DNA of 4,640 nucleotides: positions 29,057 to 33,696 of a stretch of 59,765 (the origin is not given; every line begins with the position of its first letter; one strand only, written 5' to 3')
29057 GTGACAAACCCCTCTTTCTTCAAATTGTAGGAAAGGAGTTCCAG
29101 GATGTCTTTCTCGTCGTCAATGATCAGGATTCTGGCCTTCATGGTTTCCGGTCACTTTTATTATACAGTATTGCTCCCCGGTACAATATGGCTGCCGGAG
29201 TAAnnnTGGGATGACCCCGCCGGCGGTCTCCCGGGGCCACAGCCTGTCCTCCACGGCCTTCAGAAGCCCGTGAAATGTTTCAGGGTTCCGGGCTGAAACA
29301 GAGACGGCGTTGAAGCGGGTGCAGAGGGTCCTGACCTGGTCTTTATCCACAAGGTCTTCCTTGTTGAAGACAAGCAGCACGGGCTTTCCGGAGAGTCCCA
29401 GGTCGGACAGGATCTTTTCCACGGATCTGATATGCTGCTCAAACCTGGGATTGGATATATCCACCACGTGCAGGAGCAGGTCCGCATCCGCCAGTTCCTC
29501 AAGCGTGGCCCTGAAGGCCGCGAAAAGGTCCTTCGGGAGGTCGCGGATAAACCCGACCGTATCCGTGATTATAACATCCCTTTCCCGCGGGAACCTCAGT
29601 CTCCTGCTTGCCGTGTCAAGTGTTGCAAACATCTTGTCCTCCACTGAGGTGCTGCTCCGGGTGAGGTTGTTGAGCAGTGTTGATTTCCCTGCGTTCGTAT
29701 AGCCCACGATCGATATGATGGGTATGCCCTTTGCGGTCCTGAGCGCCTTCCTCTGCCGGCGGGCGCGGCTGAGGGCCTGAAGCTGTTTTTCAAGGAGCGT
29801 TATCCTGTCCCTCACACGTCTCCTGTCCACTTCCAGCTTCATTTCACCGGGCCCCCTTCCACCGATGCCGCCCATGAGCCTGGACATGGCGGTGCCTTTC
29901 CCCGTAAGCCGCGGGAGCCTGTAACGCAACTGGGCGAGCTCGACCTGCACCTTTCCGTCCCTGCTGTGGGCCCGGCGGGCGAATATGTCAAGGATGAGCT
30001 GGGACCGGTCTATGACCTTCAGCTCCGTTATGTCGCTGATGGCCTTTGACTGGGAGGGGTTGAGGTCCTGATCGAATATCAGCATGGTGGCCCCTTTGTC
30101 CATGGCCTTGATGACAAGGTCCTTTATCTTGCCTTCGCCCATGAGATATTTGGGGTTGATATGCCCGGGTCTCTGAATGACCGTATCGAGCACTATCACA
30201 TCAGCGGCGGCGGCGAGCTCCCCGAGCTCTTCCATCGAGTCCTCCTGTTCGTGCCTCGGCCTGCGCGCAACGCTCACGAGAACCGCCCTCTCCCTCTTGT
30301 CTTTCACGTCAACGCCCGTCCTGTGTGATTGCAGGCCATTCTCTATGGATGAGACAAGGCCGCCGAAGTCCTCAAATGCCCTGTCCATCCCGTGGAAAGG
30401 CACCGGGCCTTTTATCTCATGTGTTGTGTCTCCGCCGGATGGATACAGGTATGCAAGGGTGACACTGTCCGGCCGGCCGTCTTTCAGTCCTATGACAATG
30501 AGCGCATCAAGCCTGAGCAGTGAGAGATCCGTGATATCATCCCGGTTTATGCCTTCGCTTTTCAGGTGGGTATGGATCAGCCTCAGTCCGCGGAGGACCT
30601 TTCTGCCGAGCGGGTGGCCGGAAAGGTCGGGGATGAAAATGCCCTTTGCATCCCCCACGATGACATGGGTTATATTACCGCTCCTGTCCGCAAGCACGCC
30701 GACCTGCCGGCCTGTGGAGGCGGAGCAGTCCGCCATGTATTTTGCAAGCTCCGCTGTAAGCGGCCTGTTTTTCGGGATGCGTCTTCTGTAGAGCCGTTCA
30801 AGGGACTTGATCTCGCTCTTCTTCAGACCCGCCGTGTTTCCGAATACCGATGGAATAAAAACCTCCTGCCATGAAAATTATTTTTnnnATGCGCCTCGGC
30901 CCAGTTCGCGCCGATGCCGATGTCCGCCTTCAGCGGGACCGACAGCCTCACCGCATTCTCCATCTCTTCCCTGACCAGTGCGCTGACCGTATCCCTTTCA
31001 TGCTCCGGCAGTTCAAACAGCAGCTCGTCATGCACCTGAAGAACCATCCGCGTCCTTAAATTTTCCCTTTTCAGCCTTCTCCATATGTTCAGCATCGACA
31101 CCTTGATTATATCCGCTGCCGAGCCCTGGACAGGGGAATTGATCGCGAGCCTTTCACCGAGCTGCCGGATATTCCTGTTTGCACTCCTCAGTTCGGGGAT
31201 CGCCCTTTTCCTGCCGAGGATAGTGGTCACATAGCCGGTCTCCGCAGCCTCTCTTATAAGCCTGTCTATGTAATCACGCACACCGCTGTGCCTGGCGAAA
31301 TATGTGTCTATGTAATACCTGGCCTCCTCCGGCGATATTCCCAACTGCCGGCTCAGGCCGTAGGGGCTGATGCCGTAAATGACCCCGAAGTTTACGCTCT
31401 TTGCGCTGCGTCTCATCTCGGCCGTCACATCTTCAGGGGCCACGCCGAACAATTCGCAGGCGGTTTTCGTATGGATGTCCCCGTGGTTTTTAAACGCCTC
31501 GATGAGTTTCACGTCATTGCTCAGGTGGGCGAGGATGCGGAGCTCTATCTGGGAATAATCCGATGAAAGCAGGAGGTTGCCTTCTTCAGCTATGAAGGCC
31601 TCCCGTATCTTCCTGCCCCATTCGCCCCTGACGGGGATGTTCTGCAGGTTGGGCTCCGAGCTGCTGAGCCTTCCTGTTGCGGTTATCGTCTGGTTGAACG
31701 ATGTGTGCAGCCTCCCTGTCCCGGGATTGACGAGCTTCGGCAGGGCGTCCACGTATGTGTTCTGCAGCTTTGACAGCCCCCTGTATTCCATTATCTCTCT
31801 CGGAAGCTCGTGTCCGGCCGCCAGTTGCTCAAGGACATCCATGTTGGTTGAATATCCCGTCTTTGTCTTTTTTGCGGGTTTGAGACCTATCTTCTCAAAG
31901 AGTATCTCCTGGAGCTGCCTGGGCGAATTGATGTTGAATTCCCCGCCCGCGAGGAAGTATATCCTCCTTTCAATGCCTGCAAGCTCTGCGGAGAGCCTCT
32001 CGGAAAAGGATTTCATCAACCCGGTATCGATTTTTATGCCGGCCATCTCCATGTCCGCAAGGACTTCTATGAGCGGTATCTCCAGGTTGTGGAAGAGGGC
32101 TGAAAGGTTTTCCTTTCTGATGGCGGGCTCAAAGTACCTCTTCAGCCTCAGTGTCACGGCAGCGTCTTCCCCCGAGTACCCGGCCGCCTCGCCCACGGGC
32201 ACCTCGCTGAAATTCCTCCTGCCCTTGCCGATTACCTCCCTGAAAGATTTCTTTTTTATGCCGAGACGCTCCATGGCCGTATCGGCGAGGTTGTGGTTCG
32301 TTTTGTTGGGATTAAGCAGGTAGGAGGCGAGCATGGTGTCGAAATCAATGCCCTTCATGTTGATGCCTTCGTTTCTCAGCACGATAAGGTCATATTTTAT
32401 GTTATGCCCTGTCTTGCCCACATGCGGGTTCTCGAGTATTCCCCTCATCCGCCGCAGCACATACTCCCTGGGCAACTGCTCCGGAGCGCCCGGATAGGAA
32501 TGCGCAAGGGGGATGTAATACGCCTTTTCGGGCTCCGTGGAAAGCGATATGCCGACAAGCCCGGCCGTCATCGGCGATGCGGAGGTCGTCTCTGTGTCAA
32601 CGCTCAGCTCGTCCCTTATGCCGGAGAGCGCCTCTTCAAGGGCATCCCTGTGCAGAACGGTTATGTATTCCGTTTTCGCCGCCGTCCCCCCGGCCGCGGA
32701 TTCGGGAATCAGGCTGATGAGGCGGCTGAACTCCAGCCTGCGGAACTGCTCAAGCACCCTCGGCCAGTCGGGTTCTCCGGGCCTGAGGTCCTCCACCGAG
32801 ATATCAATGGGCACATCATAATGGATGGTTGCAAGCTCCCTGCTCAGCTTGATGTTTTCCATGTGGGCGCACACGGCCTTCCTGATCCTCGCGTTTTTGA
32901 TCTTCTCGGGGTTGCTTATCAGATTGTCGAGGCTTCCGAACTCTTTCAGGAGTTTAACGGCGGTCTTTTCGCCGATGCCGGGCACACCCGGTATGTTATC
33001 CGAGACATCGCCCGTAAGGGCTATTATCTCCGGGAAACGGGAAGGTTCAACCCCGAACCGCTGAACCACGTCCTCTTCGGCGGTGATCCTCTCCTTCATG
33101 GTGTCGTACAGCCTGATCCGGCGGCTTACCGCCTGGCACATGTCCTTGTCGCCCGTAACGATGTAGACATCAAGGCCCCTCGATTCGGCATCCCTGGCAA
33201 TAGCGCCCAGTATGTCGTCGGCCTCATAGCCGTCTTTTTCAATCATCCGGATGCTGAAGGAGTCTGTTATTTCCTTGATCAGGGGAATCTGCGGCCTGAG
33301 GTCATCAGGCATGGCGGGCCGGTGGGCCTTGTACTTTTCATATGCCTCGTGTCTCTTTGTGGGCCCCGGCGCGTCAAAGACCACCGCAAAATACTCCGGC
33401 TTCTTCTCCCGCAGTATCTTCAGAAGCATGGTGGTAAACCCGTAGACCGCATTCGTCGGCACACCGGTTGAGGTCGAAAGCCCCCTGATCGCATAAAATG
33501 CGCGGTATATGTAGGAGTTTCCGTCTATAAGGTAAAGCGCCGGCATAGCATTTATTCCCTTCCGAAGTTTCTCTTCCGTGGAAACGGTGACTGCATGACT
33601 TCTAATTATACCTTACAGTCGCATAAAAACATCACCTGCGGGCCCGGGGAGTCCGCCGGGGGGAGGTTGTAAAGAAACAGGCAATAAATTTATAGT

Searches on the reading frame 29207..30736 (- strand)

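Call 41: search_protein_families(library=ncbifam, proteins=[window:29207-30736:-], max_evalue=0.00001)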
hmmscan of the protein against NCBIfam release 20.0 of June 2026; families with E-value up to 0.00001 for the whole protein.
window:29207-30736:- (510 aa): 17 families
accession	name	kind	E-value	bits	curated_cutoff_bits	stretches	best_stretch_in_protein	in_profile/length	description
TIGR03156.1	GTP_HflX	equivalog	3e-132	440.8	216.75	1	150-498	1-350/351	GTPase HflX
NF008280.0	PRK11058.1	equivalog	9e-88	294.9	441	1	145-499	5-361/426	ribosome rescue GTPase HflX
TIGR03594.1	GTPase_EngA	equivalog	3.5e-16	59.2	306.7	1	339-499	1-160/432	ribosome biogenesis GTPase Der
NF000908.1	PRK00089.1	equivalog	1.5e-15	57.3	237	1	340-499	5-167/291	GTPase Era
TIGR02729.1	Obg_CgtA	equivalog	1.1e-14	54.2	280.25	1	336-478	155-301/329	Obg family GTPase CgtA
NF008956.1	PRK12299.1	equivalog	4.4e-14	52.2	300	1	336-484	156-310/327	GTPase ObgE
TIGR00231.1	small_GTP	domain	9.1e-14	51.6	42.5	1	341-495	6-159/164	GTP-binding protein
NF007071.0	PRK09518.1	equivalog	1.7e-13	50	953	1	314-471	423-576/706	bifunctional cytidylate kinase/GTPase Der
TIGR00450.1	mnmE_trmE_thdF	equivalog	3.6e-13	49.4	252.6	1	303-481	177-346/446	tRNA uridine-5-carboxymethylaminomethyl(34) synthesis GTPase MnmE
NF002828.0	PRK03003.1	equivalog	2e-12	46.5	631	1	310-471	188-345/477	ribosome biogenesis GTPase Der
NF003661.0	PRK05291.1-3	equivalog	2.2e-12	47.1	380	1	306-498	187-369/448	tRNA uridine-5-carboxymethylaminomethyl(34) synthesis GTPase MnmE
TIGR03918.1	GTP_HydF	equivalog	1.1e-11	44.3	325.55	1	340-497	9-165/392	[FeFe] hydrogenase H-cluster maturation GTPase HydF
NF008955.0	PRK12297.1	equivalog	5.6e-10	38.7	406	1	336-498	157-327/429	GTPase ObgE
TIGR00436.1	era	equivalog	6.2e-10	38.9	116.25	1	341-474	3-131/270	GTPase Era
TIGR03596.1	GTPase_YlqF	equivalog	1.9e-09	37.3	208.2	0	312-368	91-149/276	ribosome biogenesis GTPase YlqF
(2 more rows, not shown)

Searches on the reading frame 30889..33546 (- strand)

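Call 41: search_protein_families(library=ncbifam, proteins=[window:30889-33546:-], max_evalue=0.00001)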
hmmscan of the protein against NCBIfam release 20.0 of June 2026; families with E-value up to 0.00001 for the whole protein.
window:30889-33546:- (886 aa): 14 families
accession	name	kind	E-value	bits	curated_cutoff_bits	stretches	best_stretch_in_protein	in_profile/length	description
NF004397.1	PRK05755.1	equivalog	0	1157.4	720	1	3-886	2-889/889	DNA polymerase I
TIGR00593.1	pola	equivalog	0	1030.2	600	1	4-886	1-890/890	DNA polymerase I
NF011539.0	PRK14975.1-3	equivalog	2.5e-95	320.1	640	1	297-884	50-627/628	bifunctional 3'-5' exonuclease/DNA polymerase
NF011540.0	PRK14975.1-4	equivalog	2.1e-71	241.2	601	1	364-884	60-575/576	bifunctional 3'-5' exonuclease/DNA polymerase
NF011541.0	PRK14975.2-1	equivalog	1.1e-66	225.5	871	1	326-884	45-635/645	bifunctional 3'-5' exonuclease/DNA polymerase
NF011547.0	PRK14976.1-4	equivalog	7.5e-66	222.3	305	1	4-277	4-285/291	5'-3' exonuclease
NF011545.0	PRK14976.1-2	equivalog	2.6e-61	207.4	434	1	5-255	10-267/287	5'-3' exonuclease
NF038380.1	phage_DpoZ_1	exception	1e-57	195.9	500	1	313-885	4-605/607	aminoadenine-incorporating DNA polymerase DpoZ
NF007017.0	PRK09482.1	equivalog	2.5e-49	168.2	261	1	5-255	6-253/257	flap endonuclease Xni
NF011546.0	PRK14976.1-3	equivalog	2.4e-48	164.9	347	1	4-255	5-265/297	5'-3' exonuclease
NF011542.0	PRK14975.2-2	equivalog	2.3e-42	145.1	1061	1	602-884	493-789/802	bifunctional 3'-5' exonuclease/DNA polymerase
NF011543.0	PRK14975.2-3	equivalog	9.2e-42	143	1139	1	578-882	508-835/853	bifunctional 3'-5' exonuclease/DNA polymerase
NF011538.0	PRK14975.1-1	equivalog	3.1e-20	72.1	389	1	611-869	285-535/557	bifunctional 3'-5' exonuclease/DNA polymerase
NF038381.1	phage_DpoZ_2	exception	1e-12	47.2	350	1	553-734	389-581/754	aminoadenine-incorporating DNA polymerase DpoZ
